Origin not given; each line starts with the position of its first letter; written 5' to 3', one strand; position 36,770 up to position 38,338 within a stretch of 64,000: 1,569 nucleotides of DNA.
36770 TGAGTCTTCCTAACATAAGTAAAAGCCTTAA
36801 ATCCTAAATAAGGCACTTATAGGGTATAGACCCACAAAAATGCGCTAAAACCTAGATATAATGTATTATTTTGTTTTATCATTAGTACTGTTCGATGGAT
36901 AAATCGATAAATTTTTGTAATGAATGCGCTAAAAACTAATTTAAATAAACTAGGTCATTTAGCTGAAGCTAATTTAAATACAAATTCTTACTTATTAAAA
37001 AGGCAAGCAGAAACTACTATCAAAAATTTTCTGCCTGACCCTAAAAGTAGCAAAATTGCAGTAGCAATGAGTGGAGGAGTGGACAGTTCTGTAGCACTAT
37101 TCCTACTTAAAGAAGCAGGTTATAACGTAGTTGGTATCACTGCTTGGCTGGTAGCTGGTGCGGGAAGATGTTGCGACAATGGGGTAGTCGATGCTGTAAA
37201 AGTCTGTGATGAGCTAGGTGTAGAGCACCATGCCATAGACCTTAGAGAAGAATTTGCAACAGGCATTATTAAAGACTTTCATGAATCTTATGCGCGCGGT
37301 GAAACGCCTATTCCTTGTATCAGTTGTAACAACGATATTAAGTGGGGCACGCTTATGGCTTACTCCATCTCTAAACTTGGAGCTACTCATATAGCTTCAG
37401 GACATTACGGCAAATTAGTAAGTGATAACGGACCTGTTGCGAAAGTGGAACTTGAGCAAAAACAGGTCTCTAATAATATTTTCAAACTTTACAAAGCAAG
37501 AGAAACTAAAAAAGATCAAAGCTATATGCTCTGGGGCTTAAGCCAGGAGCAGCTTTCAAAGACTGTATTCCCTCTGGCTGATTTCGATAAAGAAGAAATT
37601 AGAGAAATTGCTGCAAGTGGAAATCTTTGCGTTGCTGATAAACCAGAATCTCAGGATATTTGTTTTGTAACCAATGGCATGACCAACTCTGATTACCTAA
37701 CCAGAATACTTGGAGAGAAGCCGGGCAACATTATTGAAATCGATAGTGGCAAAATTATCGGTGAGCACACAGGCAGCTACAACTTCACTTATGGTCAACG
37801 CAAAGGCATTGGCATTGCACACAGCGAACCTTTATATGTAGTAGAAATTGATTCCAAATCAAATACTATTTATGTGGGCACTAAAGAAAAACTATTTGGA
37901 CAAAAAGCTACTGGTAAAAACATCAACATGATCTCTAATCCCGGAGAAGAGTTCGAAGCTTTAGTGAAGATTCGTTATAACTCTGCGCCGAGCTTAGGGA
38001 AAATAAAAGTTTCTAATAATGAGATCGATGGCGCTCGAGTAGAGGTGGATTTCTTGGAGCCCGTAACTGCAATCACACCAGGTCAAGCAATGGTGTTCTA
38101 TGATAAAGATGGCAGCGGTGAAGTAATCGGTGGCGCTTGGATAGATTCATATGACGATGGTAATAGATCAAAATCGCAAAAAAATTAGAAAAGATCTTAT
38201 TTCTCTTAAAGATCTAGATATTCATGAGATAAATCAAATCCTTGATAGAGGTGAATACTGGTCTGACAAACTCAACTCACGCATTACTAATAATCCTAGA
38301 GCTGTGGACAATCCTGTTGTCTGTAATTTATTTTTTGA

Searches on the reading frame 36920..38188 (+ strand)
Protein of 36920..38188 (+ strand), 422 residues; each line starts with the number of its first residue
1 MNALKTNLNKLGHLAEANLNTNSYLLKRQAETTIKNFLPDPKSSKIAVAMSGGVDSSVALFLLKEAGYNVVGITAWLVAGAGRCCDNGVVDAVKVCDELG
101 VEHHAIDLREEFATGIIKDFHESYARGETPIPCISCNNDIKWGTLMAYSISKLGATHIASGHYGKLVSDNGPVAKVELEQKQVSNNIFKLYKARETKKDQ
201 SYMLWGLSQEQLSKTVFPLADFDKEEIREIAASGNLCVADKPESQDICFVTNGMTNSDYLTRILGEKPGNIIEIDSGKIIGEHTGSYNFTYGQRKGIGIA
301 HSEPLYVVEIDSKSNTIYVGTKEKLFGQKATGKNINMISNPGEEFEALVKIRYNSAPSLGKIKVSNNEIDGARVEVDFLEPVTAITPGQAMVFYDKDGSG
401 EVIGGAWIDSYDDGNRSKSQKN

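Call 34: search_protein_families(library=ncbifam, proteins=[window:36920-38188:+], max_evalue=0.00001)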
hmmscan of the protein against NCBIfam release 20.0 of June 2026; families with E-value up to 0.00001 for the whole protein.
window:36920-38188:+ (422 aa): 9 families
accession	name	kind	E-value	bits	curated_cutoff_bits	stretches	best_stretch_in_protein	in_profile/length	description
NF001138.1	PRK00143.1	equivalog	5.7e-109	364.2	284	1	45-408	1-345/345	tRNA 2-thiouridine(34) synthase MnmA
TIGR00420.1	trmU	equivalog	7.4e-95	317.8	236.95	1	45-408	2-351/351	tRNA 2-thiouridine(34) synthase MnmA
NF011258.0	PRK14664.1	equivalog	8.8e-59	199.4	680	1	44-411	6-348/362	tRNA 2-thiouridine(34) synthase MnmA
NF011259.0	PRK14665.1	equivalog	2.4e-51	174.8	364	1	43-405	5-355/360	tRNA 2-thiouridine(34) synthase MnmA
TIGR00268.2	TIGR00268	equivalog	3.1e-08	33.2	150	0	43-110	13-78/259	ATP-dependent sacrificial sulfur transferase LarE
NF010392.0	PRK13820.1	equivalog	2.3e-07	30.2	512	1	44-118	3-74/395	argininosuccinate synthase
NF049949.1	tRNAsynTtuAPyrococ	equivalog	3.4e-07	29.7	450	1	27-116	31-118/292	tRNA-5-methyluridine(54) 2-sulfurtransferase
TIGR00032.1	argG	equivalog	2.4e-06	27.1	268.2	1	45-116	1-68/394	argininosuccinate synthase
TIGR00364.1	TIGR00364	equivalog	8.4e-06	25.5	150.3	0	48-109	3-60/201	7-cyano-7-deazaguanine synthase QueC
